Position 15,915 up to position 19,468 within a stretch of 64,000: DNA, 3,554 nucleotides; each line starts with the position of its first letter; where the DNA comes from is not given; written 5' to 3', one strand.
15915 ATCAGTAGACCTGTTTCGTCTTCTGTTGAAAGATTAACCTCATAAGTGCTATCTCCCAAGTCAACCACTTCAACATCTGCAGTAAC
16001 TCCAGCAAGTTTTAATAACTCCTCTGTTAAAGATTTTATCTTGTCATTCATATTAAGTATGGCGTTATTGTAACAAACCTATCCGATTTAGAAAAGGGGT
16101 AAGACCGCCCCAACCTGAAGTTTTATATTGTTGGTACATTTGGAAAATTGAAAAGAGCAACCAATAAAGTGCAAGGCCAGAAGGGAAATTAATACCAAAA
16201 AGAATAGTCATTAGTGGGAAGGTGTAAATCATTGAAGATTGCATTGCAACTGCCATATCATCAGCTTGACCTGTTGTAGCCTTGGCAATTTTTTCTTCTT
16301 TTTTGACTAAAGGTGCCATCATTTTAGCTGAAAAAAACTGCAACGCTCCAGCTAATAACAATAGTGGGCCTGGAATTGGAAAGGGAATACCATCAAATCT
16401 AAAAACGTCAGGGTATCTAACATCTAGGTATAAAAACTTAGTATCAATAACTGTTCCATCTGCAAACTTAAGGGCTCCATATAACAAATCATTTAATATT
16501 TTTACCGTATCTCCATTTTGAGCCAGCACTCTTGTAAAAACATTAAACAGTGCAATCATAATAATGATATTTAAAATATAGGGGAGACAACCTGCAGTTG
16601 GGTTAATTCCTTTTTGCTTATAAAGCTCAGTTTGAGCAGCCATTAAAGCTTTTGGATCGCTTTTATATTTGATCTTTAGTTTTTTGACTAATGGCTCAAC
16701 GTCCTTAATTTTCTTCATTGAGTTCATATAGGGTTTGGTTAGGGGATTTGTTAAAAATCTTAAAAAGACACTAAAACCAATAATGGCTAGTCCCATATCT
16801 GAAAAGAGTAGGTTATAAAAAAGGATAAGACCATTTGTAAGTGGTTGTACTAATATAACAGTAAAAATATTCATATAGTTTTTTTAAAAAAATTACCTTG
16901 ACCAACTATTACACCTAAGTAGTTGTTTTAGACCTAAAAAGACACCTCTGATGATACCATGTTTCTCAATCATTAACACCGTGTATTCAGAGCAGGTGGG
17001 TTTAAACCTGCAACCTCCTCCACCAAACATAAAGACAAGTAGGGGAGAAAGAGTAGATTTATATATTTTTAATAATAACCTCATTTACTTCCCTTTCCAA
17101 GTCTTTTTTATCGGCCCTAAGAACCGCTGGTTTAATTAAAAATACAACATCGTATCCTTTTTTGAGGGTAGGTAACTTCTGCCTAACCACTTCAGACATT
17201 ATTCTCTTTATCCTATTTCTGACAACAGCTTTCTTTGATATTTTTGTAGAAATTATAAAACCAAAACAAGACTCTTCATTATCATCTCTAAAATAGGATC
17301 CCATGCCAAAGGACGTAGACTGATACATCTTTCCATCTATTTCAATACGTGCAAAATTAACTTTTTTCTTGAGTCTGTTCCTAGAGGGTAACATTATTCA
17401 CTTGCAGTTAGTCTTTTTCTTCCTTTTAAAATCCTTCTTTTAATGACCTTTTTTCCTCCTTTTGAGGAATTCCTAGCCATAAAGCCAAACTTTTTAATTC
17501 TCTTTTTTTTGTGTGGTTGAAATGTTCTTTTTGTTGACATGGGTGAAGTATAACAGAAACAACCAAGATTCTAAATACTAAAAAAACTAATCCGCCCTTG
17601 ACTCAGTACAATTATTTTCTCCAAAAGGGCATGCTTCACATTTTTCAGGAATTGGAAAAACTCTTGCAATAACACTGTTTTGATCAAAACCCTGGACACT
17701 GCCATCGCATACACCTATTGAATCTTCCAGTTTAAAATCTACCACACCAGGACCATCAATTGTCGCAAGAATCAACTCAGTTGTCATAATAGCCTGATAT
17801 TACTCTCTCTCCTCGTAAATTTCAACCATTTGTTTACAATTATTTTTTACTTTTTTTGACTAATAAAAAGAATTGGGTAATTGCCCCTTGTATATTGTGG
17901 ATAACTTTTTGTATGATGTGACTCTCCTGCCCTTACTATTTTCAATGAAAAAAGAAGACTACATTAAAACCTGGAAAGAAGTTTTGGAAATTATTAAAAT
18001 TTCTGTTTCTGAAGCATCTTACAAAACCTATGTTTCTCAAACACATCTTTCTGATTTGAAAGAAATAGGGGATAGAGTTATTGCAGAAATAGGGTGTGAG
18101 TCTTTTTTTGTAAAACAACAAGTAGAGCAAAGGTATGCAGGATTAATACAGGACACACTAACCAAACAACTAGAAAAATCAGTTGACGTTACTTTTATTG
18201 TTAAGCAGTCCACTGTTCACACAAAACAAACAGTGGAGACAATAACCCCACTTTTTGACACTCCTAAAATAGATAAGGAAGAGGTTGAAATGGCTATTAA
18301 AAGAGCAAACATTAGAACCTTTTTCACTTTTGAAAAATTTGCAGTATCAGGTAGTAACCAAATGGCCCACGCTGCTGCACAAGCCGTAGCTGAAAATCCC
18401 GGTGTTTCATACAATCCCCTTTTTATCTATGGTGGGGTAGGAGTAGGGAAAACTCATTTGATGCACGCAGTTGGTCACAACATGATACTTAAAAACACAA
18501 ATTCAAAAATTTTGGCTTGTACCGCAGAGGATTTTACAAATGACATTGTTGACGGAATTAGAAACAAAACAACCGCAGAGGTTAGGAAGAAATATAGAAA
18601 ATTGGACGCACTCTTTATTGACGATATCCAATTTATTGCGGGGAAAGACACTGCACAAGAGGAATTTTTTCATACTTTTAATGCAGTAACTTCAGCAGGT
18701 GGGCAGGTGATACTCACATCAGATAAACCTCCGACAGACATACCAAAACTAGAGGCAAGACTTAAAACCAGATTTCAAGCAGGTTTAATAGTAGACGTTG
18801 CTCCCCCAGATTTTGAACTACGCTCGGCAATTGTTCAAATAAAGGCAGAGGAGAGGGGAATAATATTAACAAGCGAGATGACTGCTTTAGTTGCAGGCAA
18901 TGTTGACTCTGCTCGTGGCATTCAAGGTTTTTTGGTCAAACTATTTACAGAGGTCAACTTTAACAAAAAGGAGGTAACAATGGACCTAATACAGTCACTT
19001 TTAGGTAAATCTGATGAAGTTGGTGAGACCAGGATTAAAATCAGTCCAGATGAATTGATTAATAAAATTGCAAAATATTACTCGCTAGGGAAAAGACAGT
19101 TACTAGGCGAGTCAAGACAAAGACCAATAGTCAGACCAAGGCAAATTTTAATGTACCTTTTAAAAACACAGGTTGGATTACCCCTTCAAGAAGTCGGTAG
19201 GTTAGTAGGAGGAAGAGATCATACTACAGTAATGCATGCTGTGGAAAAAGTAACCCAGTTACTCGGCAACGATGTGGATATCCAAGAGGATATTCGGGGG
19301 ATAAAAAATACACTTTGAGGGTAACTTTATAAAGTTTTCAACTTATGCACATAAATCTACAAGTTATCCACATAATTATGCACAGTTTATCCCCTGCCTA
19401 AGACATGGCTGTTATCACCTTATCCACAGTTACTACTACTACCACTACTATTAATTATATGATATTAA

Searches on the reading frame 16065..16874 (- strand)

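Call 5: search_protein_families(library=pfam, proteins=[window:16065-16874:-], max_evalue=0.01)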
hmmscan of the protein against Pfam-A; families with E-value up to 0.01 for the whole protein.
window:16065-16874:- (269 aa): 1 family
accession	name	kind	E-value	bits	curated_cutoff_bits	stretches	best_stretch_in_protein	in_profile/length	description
PF02096.25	60KD_IMP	-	1.5e-39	136.1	35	1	27-250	1-159/163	60Kd inner membrane protein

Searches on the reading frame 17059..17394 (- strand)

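Call 5: search_protein_families(library=pfam, proteins=[window:17059-17394:-], max_evalue=0.01)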
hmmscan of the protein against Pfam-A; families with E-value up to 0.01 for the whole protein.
window:17059-17394:- (111 aa): 1 family
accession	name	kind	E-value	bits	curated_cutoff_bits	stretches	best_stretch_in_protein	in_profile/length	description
PF00825.24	Ribonuclease_P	-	2e-21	76.5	22.3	1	2-107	1-105/109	Ribonuclease P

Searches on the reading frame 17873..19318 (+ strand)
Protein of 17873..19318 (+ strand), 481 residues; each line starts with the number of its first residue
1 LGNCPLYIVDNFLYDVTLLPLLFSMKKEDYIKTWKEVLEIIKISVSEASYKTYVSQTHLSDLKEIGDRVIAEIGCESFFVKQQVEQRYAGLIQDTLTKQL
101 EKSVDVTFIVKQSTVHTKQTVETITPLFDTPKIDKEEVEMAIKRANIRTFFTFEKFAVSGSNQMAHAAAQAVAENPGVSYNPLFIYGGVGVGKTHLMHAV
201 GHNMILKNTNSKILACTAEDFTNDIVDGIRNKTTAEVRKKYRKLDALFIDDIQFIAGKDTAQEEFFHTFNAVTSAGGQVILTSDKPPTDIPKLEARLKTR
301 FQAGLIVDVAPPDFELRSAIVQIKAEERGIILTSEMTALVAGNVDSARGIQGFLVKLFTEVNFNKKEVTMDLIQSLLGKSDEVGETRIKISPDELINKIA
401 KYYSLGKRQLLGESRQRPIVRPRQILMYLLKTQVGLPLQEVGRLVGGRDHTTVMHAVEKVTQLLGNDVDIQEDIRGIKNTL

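Call 5: search_protein_families(library=pfam, proteins=[window:17873-19318:+], max_evalue=0.01)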
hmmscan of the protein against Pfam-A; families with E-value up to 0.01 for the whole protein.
window:17873-19318:+ (481 aa): 7 families
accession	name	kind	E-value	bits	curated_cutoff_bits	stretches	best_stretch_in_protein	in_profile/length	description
PF00308.24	Bac_DnaA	-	4.3e-61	206.3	23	1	150-308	4-162/162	Bacterial DnaA ATPAse domain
PF08299.17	Bac_DnaA_C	-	4e-23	81.7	31.5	1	392-460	1-69/69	Bacterial dnaA protein helix-turn-helix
PF11638.13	DnaA_N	-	3.4e-07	30.3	24.6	1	33-97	3-64/65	DnaA N-terminal domain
PF00004.35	AAA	-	1.4e-06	29.3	21.2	1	184-302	2-128/131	ATPase family associated with various cellular activities (AAA)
PF01695.23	IstB_IS21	-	3e-06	27.3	24.1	1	137-286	48-195/238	IstB-like ATP binding protein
PF13173.12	AAA_14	-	7.9e-05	23.1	27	1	181-269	3-88/129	AAA domain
PF25201.1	nSTAND6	-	0.0088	16.5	27.7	0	181-224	19-62/148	Novel STAND NTPase 6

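Call 109: find_homologous_proteins(query=window:17873-19318:+, max_evalue=1e-50)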
Query window:17873-19318:+ (481 aa): 8000 proteins with E <= 1e-50 among 8000 candidates; the best 120 are listed.
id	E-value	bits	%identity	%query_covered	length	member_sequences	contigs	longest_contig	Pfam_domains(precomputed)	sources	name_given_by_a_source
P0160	4.6e-295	997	100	95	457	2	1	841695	PF11638.14,PF01695.24,PF00308.25,PF08299.18,PF00004.36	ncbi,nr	ncbi:MAG: chromosomal replication initiator protein DnaA [bacterium]|nr:MAG: chromosomal replication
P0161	7.4e-254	861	84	95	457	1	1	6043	PF11638.14,PF00308.25,PF08299.18,PF00004.36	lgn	-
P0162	3.8e-251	852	83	95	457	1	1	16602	PF11638.14,PF00308.25,PF08299.18,PF00004.36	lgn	-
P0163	1.1e-250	850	82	95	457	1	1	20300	PF00308.25,PF08299.18,PF00004.36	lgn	-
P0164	1.1e-249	847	84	95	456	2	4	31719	PF11638.14,PF00308.25,PF08299.18,PF00004.36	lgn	-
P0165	5.5e-249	845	84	95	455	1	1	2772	PF11638.14,PF01695.24,PF00308.25,PF08299.18,PF00004.36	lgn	-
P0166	1.5e-247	840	83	95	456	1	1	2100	PF00308.25,PF08299.18,PF00004.36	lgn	-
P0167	3.6e-247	839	83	95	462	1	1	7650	PF00308.25,PF08299.18,PF00004.36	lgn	-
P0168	9.3e-246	834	82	95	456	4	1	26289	PF00308.25,PF08299.18,PF00004.36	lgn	-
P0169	1.0e-245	834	82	95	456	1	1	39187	PF11638.14,PF01695.24,PF00308.25,PF08299.18,PF00004.36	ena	-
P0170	1.2e-245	834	81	95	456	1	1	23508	PF00308.25,PF08299.18,PF00004.36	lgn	-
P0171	1.9e-245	833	82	95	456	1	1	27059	PF11638.14,PF01695.24,PF00308.25,PF08299.18,PF00004.36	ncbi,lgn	-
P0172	3.8e-245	832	82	95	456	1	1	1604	PF01695.24,PF00308.25,PF08299.18,PF00004.36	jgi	jgi:chromosomal replication initiator protein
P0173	9.4e-245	831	81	95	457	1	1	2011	PF00308.25,PF08299.18,PF00004.36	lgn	-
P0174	1.6e-244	830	81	95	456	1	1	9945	PF01695.24,PF00308.25,PF08299.18,PF00004.36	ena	-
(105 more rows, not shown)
